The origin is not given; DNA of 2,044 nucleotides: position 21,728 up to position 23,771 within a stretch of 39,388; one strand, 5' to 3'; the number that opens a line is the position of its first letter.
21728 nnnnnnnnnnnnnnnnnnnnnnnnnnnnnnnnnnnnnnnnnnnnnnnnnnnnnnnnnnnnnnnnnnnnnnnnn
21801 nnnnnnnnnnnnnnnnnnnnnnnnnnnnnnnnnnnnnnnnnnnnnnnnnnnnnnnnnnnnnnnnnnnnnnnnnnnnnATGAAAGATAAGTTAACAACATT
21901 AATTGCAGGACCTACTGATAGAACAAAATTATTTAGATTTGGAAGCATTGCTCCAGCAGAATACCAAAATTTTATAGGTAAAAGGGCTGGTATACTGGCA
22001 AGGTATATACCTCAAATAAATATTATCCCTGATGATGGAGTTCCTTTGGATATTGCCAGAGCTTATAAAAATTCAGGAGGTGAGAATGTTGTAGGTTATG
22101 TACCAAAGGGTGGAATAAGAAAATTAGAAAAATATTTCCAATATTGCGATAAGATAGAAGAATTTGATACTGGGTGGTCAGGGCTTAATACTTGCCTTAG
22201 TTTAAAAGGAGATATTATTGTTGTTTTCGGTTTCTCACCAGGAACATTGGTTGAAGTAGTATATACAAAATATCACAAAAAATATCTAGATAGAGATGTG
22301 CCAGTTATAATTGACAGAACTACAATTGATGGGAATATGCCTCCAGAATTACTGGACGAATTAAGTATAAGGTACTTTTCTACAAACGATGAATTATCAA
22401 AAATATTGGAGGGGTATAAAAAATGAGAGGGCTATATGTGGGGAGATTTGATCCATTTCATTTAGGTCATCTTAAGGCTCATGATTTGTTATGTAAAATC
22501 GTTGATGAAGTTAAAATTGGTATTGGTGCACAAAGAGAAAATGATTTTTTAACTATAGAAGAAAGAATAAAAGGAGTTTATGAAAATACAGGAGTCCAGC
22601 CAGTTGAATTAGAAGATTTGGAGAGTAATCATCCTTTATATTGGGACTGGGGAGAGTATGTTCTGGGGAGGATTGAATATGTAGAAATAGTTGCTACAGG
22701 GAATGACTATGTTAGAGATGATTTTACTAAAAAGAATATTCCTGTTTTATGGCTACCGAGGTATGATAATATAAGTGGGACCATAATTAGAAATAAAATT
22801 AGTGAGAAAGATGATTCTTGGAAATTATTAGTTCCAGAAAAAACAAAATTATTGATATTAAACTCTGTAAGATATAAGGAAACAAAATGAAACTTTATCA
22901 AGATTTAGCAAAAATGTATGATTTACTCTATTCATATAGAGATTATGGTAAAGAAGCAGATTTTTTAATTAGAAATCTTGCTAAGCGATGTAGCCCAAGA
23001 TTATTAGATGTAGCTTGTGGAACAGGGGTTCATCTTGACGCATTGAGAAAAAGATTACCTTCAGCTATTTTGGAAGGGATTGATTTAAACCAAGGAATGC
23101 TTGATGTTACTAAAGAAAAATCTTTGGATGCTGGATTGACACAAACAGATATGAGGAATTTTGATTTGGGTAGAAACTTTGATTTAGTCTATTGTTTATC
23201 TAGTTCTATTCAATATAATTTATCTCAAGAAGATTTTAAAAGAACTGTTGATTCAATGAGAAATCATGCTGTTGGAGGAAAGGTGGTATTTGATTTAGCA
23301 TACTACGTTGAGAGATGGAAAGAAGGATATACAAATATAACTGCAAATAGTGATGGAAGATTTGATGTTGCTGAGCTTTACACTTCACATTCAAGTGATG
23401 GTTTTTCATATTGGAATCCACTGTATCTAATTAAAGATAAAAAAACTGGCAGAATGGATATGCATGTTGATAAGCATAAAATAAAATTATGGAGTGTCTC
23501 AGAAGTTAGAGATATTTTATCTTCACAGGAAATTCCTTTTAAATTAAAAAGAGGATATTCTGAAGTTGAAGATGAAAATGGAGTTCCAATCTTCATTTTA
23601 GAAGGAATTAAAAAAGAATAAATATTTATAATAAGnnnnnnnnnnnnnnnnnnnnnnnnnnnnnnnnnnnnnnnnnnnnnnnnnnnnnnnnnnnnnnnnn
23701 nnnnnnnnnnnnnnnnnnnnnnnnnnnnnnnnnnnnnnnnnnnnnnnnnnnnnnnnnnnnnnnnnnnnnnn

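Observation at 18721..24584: Nine-gene, translationally coupled nucleotide-centric operon that I cannot map to any characterised pathway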

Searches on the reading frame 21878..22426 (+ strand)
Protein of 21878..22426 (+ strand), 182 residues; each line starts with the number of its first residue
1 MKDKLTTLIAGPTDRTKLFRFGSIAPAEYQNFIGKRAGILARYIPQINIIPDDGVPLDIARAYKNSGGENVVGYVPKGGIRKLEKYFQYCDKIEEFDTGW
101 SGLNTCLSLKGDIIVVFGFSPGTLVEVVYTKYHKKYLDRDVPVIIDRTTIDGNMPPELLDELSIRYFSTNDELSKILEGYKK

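Call 3: search_protein_families(library=pfam, proteins=[window:21878-22426:+], max_evalue=0.01)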
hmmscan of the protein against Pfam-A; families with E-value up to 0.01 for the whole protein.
window:21878-22426:+ (182 aa): 1 family
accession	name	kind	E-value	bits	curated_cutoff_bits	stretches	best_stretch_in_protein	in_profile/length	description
PF18306.6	LDcluster4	-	0.0088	16.1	26.3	0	53-135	41-118/151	SLOG cluster4 family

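Call 4: search_protein_families(library=ncbifam, proteins=[window:21878-22426:+], max_evalue=0.01)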
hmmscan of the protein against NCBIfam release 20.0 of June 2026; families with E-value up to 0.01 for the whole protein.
window:21878-22426:+ (182 aa): 0 families

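Call 20: search_solved_structures(query=window:21878-22426:+, max_evalue=10)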
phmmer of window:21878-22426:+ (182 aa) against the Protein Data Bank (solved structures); distinct sequences matched with E-value up to 10: 10.
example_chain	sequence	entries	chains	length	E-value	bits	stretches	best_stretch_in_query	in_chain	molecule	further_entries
3nq8_A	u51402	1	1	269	0.2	14.4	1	62-102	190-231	deoxyribose phosphate aldolase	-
3npx_A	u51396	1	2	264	0.56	13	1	62-102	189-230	deoxyribose phosphate aldolase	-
3npw_A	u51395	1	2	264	0.74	12.6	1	62-101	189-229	deoxyribose phosphate aldolase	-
3npu_A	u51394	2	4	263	1.2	11.9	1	62-101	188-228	deoxyribose phosphate aldolase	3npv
8fmd_A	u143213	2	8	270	1.5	11.6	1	62-101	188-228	Kemp Eliminase KE70-core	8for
3nr0_A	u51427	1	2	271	1.5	11.6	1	62-101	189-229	deoxyribose phosphate aldolase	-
3q2d_A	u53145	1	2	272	1.5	11.6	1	62-101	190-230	Deoxyribose phosphate aldolase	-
3nqv_A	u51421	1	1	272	1.6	11.5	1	63-101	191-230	deoxyribose phosphate aldolase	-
3nq2_A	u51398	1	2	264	1.7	11.4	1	62-101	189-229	deoxyribose phosphate aldolase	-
1jcj_A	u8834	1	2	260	1.7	11.4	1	61-101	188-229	DEOXYRIBOSE-PHOSPHATE ALDOLASE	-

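Call 23: find_homologous_proteins(query=window:21878-22426:+)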
Query window:21878-22426:+ (182 aa): 52 proteins with E <= 0.001 among 123 candidates.
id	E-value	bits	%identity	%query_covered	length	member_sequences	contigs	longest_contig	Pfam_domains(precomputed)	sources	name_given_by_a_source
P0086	3.2e-118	410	100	100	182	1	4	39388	-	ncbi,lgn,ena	ncbi:MAG: hypothetical protein AABW75_00935 [Nanoarchaeota archaeon]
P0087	6.1e-103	360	88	100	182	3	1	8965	-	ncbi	-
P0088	1.0e-102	359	85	100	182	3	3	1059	-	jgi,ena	-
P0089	1.1e-98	346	84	100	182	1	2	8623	-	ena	-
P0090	4.8e-98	344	83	100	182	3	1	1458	-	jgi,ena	-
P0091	3.4e-97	341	81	100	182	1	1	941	-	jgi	-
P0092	7.1e-97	340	82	100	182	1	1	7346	-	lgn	-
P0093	2.6e-95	335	81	100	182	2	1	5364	-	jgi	-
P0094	5.0e-94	331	76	100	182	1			-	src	-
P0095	1.7e-93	329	79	100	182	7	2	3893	-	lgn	-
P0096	3.8e-93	328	80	100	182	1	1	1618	-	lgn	-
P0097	1.0e-92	327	79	100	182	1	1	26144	-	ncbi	-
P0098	2.8e-92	325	79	98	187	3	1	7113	-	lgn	-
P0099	1.1e-91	323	77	100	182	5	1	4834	-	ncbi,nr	ncbi:MAG: hypothetical protein HC945_02915 [Nitrosarchaeum sp.]|nr:hypothetical protein [Nitrosarcha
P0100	2.2e-90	319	77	100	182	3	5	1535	-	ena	-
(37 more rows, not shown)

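Call 31: predict_structure(alignment_id=A1)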
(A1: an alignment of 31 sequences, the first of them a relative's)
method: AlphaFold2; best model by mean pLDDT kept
length: 182 residues; sequences in the alignment: 31
mean_pLDDT: 93.7   pTM: 0.90
mean pLDDT of the five models: 93.7, 93.2, 93.1, 92.5, 90.6
residues with pLDDT >= 90: 163; 70-90: 15; 50-70: 2; < 50: 2
segments of 3 or more residues with pLDDT < 50: none
pLDDT, mean of each block of 10 residues (from residue 1): 80 95 95 98 97 96 98 91 94 93 91 96 94 94 97 91 96 96 72
secondary structure, 60 per line:
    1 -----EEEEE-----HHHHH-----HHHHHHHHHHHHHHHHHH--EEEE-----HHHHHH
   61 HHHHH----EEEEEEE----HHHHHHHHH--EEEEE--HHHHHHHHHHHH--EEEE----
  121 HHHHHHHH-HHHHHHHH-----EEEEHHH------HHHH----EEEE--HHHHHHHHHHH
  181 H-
elements in order: E6-10 H16-20 H26-43 E46-49 H55-65 E70-76 H81-89 E92-96 H99-110 E113-116 H121-128 H130-137 E143-146 H156-159 E164-167 H170-181

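Call 34: fold_search(model_id=the predicted structure, library=pdb)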
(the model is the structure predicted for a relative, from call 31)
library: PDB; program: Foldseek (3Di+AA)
matches with E <= 10: 1707; with E <= 0.001: 59
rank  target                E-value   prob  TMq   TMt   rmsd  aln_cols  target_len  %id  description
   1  2iz5_B                7.9e-07  1.00  0.64  0.72   3.8       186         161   18  FUNCTION AND STRUCTURE OF THE MOLYBDENUM COFACTOR CARRIER PROTEIN MCP FROM CHLAMYDOMONAS REINHARDTII (released 2006-07-26)
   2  1rcu_A                9.5e-07  1.00  0.67  0.71   4.2       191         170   18  X-RAY STRUCTURE OF TM1055 NORTHEAST STRUCTURAL GENOMICS CONSORTIUM TARGET VT76 (released 2003-12-02)
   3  2iz7_A                9.5e-07  1.00  0.62  0.68   4.8       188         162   19  structure of Moco Carrier Protein from Chlamydomonas reinhardtii (released 2006-07-27)
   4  2iz7_B                1.6e-06  1.00  0.60  0.67   5.1       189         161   18  structure of Moco Carrier Protein from Chlamydomonas reinhardtii (released 2006-07-27)
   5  1wek_F                1.8e-06  1.00  0.64  0.58   4.5       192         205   19  Crystal structure of the conserved hypothetical protein TT1465 from Thermus thermophilus HB8 (released 2004-11-25)
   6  6y01_AAA              2.0e-06  1.00  0.70  0.77   3.7       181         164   17  The structure of the molybdenum cofactor binding protein from the phototrophic bacterium Rippkaea orientalis (released 2020-09-16)
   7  2iz5_A                2.5e-06  1.00  0.63  0.70   4.4       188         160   19  FUNCTION AND STRUCTURE OF THE MOLYBDENUM COFACTOR CARRIER PROTEIN MCP FROM CHLAMYDOMONAS REINHARDTII (released 2006-07-26)
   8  1wek_A                3.8e-06  1.00  0.63  0.56   4.9       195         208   17  Crystal structure of the conserved hypothetical protein TT1465 from Thermus thermophilus HB8 (released 2004-11-25)
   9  1weh_A                4.3e-06  1.00  0.70  0.74   4.4       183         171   16  Crystal structure of the conserved hypothetical protein TT1887 from Thermus thermophilus HB8 (released 2004-11-25)
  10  6y01_BBB              4.6e-06  1.00  0.67  0.73   4.1       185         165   18  The structure of the molybdenum cofactor binding protein from the phototrophic bacterium Rippkaea orientalis (released 2020-09-16)
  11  1wek_D                4.6e-06  1.00  0.64  0.57   4.6       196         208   19  Crystal structure of the conserved hypothetical protein TT1465 from Thermus thermophilus HB8 (released 2004-11-25)
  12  1wek_C                5.3e-06  1.00  0.65  0.58   4.5       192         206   19  Crystal structure of the conserved hypothetical protein TT1465 from Thermus thermophilus HB8 (released 2004-11-25)
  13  6y01_DDD              5.6e-06  1.00  0.68  0.74   3.9       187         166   17  The structure of the molybdenum cofactor binding protein from the phototrophic bacterium Rippkaea orientalis (released 2020-09-16)
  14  2iz5_C                6.8e-06  1.00  0.61  0.69   4.5       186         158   18  FUNCTION AND STRUCTURE OF THE MOLYBDENUM COFACTOR CARRIER PROTEIN MCP FROM CHLAMYDOMONAS REINHARDTII (released 2006-07-26)
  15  5zbl_C                8.7e-06  1.00  0.66  0.68   5.5       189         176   13  Crystal structure of type-I LOG from Corynebacterium glutamicum in complex with AMP (released 2018-06-27)
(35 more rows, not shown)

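Call 53: search_protein_families(library=padloc, proteins=[window:21878-22426:+], max_evalue=0.001)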
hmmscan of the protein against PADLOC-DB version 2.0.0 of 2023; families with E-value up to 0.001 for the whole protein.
window:21878-22426:+ (182 aa): 0 families

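Call 99: fold_search(model_id=the predicted structure, library=viral)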
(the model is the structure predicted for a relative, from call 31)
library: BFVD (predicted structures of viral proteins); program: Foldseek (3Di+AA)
matches with E <= 10: 1110; with E <= 0.001: 5
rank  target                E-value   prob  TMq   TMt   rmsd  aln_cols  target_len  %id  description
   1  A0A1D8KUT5            2.0e-05  1.00  0.64  0.49   5.6       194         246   13  LOG family protein [Synechococcus phage S-CAM7]
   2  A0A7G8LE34            1.0e-04  1.00  0.52  0.54   6.2       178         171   13  (no name in the UniProt tables at hand)
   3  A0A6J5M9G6            3.4e-04  1.00  0.50  0.10   6.3       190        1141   14  Uncharacterized protein [uncultured Caudovirales phage]
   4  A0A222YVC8            5.7e-04  1.00  0.51  0.59   4.3       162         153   12  DprA-like DNA processing chain A [Streptomyces phage Mildred21]
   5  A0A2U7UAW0            7.8e-04  1.00  0.49  0.50   6.5       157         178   15  YspA cpYpsA-related SLOG domain-containing protein [Pandoravirus quercus]
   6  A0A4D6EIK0            1.1e-03  1.00  0.46  0.32  10.1       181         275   15  YspA cpYpsA-related SLOG domain-containing protein [Pandoravirus celtis]
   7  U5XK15                1.7e-03  0.99  0.47  0.13   7.8       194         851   11  (no name in the UniProt tables at hand)
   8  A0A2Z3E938            2.0e-03  0.98  0.43  0.40   7.6       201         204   10  (no name in the UniProt tables at hand)
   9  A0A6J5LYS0            2.0e-03  0.95  0.41  0.40   8.0       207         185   12  Uncharacterized protein [uncultured Caudovirales phage]
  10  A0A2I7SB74            2.3e-03  0.97  0.44  0.42   7.3       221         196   10  (no name in the UniProt tables at hand)
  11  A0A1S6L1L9            5.9e-03  0.97  0.48  0.41   6.4       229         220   11  (no name in the UniProt tables at hand)
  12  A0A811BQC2            6.7e-03  1.00  0.50  0.37   5.7       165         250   14  YspA cpYpsA-related SLOG domain-containing protein [Pandoravirus japonicus]
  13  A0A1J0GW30            7.1e-03  0.92  0.44  0.25  10.9       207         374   14  Uncharacterized protein [Streptomyces phage BRock]
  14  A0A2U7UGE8            8.1e-03  1.00  0.51  0.48   5.6       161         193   16  YspA cpYpsA-related SLOG domain-containing protein [Pandoravirus macleodensis]
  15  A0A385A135            9.2e-03  0.97  0.50  0.32   5.9       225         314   13  (no name in the UniProt tables at hand)
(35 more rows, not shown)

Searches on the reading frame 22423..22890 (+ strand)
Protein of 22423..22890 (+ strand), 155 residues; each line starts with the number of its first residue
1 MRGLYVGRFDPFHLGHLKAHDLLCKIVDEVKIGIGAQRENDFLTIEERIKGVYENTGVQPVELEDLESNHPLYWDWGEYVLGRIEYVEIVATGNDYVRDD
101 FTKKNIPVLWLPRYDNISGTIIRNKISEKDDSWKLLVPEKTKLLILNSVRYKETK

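Call 3: search_protein_families(library=pfam, proteins=[window:22423-22890:+], max_evalue=0.01)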
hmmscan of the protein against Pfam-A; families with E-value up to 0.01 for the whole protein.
window:22423-22890:+ (155 aa): 1 family
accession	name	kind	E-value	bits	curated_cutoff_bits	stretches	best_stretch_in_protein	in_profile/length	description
PF01467.32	CTP_transf_like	-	4.8e-10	40.2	21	1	4-124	1-132/133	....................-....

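Call 4: search_protein_families(library=ncbifam, proteins=[window:22423-22890:+], max_evalue=0.01)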
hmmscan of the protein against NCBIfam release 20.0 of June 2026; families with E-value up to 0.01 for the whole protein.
window:22423-22890:+ (155 aa): 11 families
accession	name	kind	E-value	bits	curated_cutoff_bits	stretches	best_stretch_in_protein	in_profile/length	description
NF002243.0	PRK01153.1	subfamily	5.7e-18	65.1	127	1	1-145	1-154/175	nicotinamide-nucleotide adenylyltransferase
TIGR01527.1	arch_NMN_Atrans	equivalog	2.6e-16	59.6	181.2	1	2-144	1-152/167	nicotinamide-nucleotide adenylyltransferase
TIGR00125.1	cyt_tran_rel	domain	3e-09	36.9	27.7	1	2-37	1-36/65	adenylyltransferase/cytidyltransferase family protein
TIGR01510.1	coaD_prev_kdtB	equivalog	1.2e-06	28.6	103.3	1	3-56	2-56/155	pantetheine-phosphate adenylyltransferase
NF000839.0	PRK00071.1-1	equivalog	3.2e-05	24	187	0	2-26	8-32/219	nicotinate-nucleotide adenylyltransferase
NF000840.1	PRK00071.1-3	equivalog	5.6e-05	22.7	150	0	84-152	130-199/201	nicotinate-nucleotide adenylyltransferase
TIGR00482.1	TIGR00482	equivalog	0.00012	22.2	112.45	0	4-28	1-25/194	nicotinate (nicotinamide) nucleotide adenylyltransferase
NF003791.0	PRK05379.2-3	equivalog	0.00028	20.2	409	1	3-38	8-43/340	bifunctional nicotinamide-nucleotide adenylyltransferase/Nudix hydroxylase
TIGR01526.1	nadR_NMN_Atrans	equivalog_domain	0.00034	20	341.15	1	3-50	4-55/325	nicotinamide-nucleotide adenylyltransferase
NF000841.0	PRK00071.1-4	equivalog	0.0019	18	197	0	107-151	148-192/194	nicotinate-nucleotide adenylyltransferase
NF010365.0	PRK13793.1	equivalog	0.0054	16.4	198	0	5-46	9-55/196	nicotinate-nicotinamide nucleotide adenylyltransferase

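Call 22: search_solved_structures(query=window:22423-22890:+, max_evalue=0.01)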
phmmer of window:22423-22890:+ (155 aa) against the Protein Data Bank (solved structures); distinct sequences matched with E-value up to 0.01: 15.
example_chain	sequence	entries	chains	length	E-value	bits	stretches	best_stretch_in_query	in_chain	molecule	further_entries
1f9a_A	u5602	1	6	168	2.5e-11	46.7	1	1-141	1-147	HYPOTHETICAL PROTEIN MJ0541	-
4yp7_A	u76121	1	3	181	6.2e-08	35.7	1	1-142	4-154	Nicotinamide-nucleotide adenylyltransferase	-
1ej2_A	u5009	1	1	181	6.9e-08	35.5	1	1-142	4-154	NICOTINAMIDE MONONUCLEOTIDE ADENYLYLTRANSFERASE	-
4yp5_A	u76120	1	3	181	6.9e-08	35.5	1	1-142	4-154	Nicotinamide-nucleotide adenylyltransferase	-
1m8g_A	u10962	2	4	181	1.8e-07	34.1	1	1-142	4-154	Nicotinamide-nucleotide Adenylyltransferase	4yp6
1m8j_A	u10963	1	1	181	4.3e-07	33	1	1-142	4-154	Nicotinamide-nucleotide Adenylyltransferase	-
1m8f_A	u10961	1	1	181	4.8e-07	32.8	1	1-142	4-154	nicotinamide-nucleotide adenylyltransferase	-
1hyb_A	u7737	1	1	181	1.7e-06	31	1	1-142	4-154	NICOTINAMIDE MONONUCLEOTIDE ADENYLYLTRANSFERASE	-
1m8k_A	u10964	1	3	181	1.7e-06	31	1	1-142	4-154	Nicotinamide-nucleotide Adenylyltransferase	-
2qjo_A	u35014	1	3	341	0.00017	24.5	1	3-38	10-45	Bifunctional NMN adenylyltransferase/Nudix hydrolase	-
6kh2_A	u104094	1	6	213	0.0034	20.3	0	2-32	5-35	Probable nicotinate-nucleotide adenylyltransferase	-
3pxu_A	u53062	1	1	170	0.0035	20.2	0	4-140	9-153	Phosphopantetheine adenylyltransferase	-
1coz_A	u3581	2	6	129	0.0035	20.2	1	5-126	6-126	PROTEIN (GLYCEROL-3-PHOSPHATE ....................) | glycerol-3-phosphate cytidylyltransferase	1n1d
3k9w_A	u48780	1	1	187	0.0049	19.8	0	4-139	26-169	Phosphopantetheine adenylyltransferase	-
6kg3_A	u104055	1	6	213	0.0087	18.9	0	2-32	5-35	Probable nicotinate-nucleotide adenylyltransferase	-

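Call 53: search_protein_families(library=padloc, proteins=[window:22423-22890:+], max_evalue=0.001)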
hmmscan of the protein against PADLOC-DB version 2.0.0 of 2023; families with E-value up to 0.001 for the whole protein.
window:22423-22890:+ (155 aa): 0 families

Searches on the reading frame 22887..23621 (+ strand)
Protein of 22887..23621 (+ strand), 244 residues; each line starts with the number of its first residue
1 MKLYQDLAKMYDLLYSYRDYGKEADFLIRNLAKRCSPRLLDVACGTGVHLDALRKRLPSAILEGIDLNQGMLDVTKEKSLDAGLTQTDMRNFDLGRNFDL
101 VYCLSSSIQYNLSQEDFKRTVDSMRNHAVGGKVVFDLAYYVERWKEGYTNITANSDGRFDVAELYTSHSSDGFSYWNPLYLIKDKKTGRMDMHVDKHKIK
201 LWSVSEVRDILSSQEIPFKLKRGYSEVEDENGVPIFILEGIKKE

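Call 3: search_protein_families(library=pfam, proteins=[window:22887-23621:+], max_evalue=0.01)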
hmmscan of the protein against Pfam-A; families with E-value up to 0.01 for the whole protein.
window:22887-23621:+ (244 aa): 7 families
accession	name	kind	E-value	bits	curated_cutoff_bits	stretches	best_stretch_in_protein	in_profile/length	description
PF13649.12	Methyltransf_25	-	8e-13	49.3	27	1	40-127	2-92/97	Methyltransferase domain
PF08241.18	Methyltransf_11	-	4.6e-07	30.8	21.2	1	40-107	1-70/95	Methyltransferase domain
PF08242.18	Methyltransf_12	-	1e-06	29.8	30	1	40-127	1-91/98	Methyltransferase domain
PF05175.20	MTS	-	4.9e-05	23.5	23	1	15-94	11-90/170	Methyltransferase small domain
PF01209.24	Ubie_methyltran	-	5.5e-05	23.1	20.1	1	4-87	13-100/233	ubiE/COQ5 methyltransferase family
PF13847.12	Methyltransf_31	-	0.00013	22.1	27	1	38-104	6-81/145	Methyltransferase domain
PF13489.12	Methyltransf_23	-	0.00092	19.4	27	1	24-104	10-88/164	Methyltransferase domain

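Call 4: search_protein_families(library=ncbifam, proteins=[window:22887-23621:+], max_evalue=0.01)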
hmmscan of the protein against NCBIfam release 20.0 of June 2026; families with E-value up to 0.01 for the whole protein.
window:22887-23621:+ (244 aa): 21 families
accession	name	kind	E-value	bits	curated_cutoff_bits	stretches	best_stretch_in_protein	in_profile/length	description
TIGR02072.1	BioC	equivalog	1.1e-08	35.2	184.95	1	28-111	24-110/244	malonyl-ACP O-methyltransferase BioC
NF010703.0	PRK14103.1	equivalog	3.1e-08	33.4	320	1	27-111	21-102/256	trans-aconitate 2-methyltransferase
NF002463.0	PRK01683.1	equivalog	5.9e-08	32.6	297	1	27-127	23-123/258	trans-aconitate 2-methyltransferase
TIGR01934.1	MenG_MenH_UbiE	subfamily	8.3e-08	31.8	158.35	1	2-82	3-85/223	ubiquinone/menaquinone biosynthesis methyltransferase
NF041820.1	daptide_MTase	equivalog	1.4e-07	31.3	175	1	28-144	29-151/243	daptide-type RiPP biosynthesis methyltransferase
NF001244.0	PRK00216.1-5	equivalog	1.3e-06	27.9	216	1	3-81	13-95/236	bifunctional demethylmenaquinone methyltransferase/2-methoxy-6-polyprenyl-1,4-benzoquinol methylase UbiE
NF051855.1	GlySarMtaseBact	equivalog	1.9e-06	27.7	350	1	12-122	29-144/259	glycine/sarcosine N-methyltransferase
TIGR02021.1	BchM-ChlM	equivalog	8.5e-06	25.3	158.9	1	37-136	56-154/218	magnesium protoporphyrin IX methyltransferase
NF043040.1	corrin_prot_MT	hypoth_equivalog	5.1e-05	22.8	180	1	28-86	31-90/216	corrinoid protein-associated methyltransferase CpaM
NF011529.0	PRK14968.1-3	equivalog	0.00011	21.7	162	1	25-98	24-95/198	putative methyltransferase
NF007610.0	PRK10258.1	equivalog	0.00011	21.6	342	1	22-110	29-115/251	malonyl-ACP O-methyltransferase BioC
NF001243.0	PRK00216.1-4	equivalog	0.00021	20.7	235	1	3-89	12-102/237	demethylmenaquinone methyltransferase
TIGR02752.1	MenG_heptapren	equivalog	0.00025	20.6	419.85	1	4-90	11-101/231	demethylmenaquinone methyltransferase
NF001241.0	PRK00216.1-2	equivalog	0.00039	20.1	327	1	3-101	16-116/231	demethylmenaquinone methyltransferase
NF001242.0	PRK00216.1-3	equivalog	0.0011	18.4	351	1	7-86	37-122/258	bifunctional demethylmenaquinone methyltransferase/2-methoxy-6-polyprenyl-1,4-benzoquinol methylase UbiE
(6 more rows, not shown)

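Call 40: search_solved_structures(query=window:22887-23621:+, max_evalue=0.001)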
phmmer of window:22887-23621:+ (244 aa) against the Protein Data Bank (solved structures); distinct sequences matched with E-value up to 0.001: 22.
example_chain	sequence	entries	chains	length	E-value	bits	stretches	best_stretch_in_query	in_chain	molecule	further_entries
3pfg_A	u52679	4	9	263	2.3e-20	76.3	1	6-205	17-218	N-methyltransferase | dTDP-3-amino-3,6-dideoxy-alpha-D-glucopyranose N,N-dimethyltransferase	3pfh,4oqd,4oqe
6m81_A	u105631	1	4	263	2.4e-20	76.2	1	6-205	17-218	dTDP-3-amino-3,6-dideoxy-alpha-D-glucopyranose N,N-dimethyltransferase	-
6m82_A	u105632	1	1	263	2.6e-20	76.1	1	6-205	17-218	dTDP-3-amino-3,6-dideoxy-alpha-D-glucopyranose N,N-dimethyltransferase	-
5bsz_A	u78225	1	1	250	5.3e-20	75.1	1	7-185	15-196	N-methyltransferase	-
6m83_A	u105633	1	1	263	6.2e-20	74.9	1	6-205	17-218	dTDP-3-amino-3,6-dideoxy-alpha-D-glucopyranose N,N-dimethyltransferase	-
3px2_A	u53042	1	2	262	7.2e-20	74.7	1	6-205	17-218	N-methyltransferase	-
3px3_A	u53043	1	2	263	8.4e-20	74.5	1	6-205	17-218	N-methyltransferase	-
3bxo_A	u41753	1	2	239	3e-19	72.7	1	6-166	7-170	N,N-dimethyltransferase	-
6uk5_A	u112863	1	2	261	5.1e-17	65.4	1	21-158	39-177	CalS10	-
1y8c_A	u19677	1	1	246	2e-12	50.3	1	4-164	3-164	S-adenosylmethionine-dependent methyltransferase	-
3d2l_A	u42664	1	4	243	1.7e-09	40.8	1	4-151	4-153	SAM-dependent methyltransferase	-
1wzn_A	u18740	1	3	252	6.8e-08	35.5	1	2-127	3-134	SAM-dependent methyltransferase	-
7pd7_A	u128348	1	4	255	1.5e-06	31.1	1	3-140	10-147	Methyltransferase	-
9rfr_A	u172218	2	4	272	2.2e-05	27.3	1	36-138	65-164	Ubiquinone biosynthesis O-methyltransferase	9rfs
5dm2_A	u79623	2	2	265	5.9e-05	25.9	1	33-100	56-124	Methyltransferase domain family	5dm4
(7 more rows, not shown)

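Call 53: search_protein_families(library=padloc, proteins=[window:22887-23621:+], max_evalue=0.001)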
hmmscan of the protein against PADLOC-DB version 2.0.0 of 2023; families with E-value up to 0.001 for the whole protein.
window:22887-23621:+ (244 aa): 3 families
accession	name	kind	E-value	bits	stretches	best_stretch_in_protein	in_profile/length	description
PDLC04134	mad2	-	2.6e-08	31.2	1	17-174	273-434/492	mads_2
PDLC03719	oMTase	-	0.00012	19.2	1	38-102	52-117/387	orphan methyltransferase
PDLC03258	MTase_II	-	0.00016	18.9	1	38-102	44-107/366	Type II methyltransferase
